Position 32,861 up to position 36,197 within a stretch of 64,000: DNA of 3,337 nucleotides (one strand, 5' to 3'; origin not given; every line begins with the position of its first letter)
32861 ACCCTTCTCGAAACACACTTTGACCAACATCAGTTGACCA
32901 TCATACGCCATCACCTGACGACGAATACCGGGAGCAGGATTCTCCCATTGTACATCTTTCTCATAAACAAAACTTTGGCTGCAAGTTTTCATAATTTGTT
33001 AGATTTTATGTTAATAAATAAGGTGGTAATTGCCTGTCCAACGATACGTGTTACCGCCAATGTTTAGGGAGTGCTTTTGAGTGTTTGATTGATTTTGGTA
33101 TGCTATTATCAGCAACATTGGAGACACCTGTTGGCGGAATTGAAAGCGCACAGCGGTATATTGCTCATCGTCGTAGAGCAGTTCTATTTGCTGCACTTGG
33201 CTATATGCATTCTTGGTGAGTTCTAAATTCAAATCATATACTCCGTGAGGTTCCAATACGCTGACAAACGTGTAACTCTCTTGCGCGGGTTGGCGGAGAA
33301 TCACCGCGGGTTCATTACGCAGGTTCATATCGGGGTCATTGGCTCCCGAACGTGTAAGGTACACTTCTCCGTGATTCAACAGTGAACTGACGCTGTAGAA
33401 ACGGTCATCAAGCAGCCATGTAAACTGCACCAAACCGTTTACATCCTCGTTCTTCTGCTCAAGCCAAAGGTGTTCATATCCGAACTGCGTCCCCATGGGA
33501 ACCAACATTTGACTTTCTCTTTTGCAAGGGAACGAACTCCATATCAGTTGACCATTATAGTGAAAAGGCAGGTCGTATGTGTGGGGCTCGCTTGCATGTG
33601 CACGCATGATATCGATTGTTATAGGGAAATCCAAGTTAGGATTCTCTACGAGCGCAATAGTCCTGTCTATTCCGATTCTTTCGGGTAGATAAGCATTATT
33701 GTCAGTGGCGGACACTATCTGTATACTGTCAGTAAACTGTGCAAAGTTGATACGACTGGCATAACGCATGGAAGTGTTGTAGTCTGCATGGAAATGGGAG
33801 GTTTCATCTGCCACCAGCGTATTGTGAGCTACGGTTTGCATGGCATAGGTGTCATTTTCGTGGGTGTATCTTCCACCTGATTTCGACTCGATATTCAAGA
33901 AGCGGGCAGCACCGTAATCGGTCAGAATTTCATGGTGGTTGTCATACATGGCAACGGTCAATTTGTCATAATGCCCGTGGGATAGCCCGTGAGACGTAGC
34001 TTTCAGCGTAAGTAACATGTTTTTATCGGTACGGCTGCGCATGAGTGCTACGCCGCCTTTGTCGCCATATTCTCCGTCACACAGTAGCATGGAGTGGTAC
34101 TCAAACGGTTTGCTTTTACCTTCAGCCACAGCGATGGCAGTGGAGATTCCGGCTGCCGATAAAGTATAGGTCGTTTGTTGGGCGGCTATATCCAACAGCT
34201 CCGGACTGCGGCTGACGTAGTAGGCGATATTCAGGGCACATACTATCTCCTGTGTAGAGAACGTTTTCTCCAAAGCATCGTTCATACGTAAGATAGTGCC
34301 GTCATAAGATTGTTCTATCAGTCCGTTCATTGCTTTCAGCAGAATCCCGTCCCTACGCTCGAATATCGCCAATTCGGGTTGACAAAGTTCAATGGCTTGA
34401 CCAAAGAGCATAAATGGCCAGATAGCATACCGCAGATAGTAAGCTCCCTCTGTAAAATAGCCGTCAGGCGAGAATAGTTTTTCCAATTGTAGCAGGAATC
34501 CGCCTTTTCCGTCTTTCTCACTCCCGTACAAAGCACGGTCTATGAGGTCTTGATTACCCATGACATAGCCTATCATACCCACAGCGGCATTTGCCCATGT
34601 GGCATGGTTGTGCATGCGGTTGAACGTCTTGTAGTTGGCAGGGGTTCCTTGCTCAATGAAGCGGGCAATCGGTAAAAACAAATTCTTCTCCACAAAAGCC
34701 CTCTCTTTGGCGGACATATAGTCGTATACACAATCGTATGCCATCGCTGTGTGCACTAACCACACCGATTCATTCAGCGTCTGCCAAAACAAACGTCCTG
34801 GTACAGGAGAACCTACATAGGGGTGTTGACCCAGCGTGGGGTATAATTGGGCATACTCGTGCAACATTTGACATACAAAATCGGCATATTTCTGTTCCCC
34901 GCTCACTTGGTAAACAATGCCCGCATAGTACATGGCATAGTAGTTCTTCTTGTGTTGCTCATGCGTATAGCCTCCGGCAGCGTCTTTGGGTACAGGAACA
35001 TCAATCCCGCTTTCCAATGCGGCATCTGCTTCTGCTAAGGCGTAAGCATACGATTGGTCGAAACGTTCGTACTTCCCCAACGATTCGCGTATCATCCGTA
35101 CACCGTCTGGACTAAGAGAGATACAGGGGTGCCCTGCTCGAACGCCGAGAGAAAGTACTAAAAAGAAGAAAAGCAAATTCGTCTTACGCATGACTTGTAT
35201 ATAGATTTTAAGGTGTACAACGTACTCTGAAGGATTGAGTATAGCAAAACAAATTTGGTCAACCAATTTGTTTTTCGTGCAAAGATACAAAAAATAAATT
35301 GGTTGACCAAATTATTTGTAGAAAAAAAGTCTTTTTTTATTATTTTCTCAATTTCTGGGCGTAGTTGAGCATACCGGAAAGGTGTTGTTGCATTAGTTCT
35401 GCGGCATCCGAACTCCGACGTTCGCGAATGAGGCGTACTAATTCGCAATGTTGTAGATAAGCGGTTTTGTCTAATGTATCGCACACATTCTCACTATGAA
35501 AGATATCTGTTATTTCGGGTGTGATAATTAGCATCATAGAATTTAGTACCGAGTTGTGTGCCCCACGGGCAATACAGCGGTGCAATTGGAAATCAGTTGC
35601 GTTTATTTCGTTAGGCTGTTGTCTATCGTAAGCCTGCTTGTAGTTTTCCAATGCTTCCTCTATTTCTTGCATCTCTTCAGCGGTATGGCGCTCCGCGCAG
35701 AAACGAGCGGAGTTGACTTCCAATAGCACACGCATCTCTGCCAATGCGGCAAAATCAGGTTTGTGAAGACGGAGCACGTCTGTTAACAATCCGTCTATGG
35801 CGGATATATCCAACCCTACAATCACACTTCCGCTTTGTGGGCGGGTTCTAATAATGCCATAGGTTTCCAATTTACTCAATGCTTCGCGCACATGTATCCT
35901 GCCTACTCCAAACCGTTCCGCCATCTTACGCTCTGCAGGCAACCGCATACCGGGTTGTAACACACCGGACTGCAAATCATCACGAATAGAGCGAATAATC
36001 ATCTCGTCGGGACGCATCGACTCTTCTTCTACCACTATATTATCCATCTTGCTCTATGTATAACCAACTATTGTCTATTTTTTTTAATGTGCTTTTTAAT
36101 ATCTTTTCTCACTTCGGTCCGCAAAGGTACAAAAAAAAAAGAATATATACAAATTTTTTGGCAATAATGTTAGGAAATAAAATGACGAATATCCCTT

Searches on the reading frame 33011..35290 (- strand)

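Call 28: search_protein_families(library=pfam, proteins=[window:33011-35290:-], max_evalue=0.001)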
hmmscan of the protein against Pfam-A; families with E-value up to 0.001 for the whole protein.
window:33011-35290:- (759 aa): 2 families
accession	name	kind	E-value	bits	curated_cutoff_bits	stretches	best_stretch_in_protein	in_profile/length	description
PF07940.18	Hepar_II_III_C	-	1e-21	78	24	1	408-600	8-170/237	Heparinase II/III-like, C-terminal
PF05426.18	Alginate_lyase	-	3.9e-12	46.6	22.2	1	111-327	46-268/275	Alginate lyase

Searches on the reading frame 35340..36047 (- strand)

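Call 28: search_protein_families(library=pfam, proteins=[window:35340-36047:-], max_evalue=0.001)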
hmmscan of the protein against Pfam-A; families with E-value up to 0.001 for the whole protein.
window:35340-36047:- (235 aa): 2 families
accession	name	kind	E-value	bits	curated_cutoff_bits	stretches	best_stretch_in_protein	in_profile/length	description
PF07729.17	FCD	-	4.8e-22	79.1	24.3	1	102-224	2-124/125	FCD domain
PF00392.27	GntR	-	3e-18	65.7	27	1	15-76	3-64/64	Bacterial regulatory proteins, gntR family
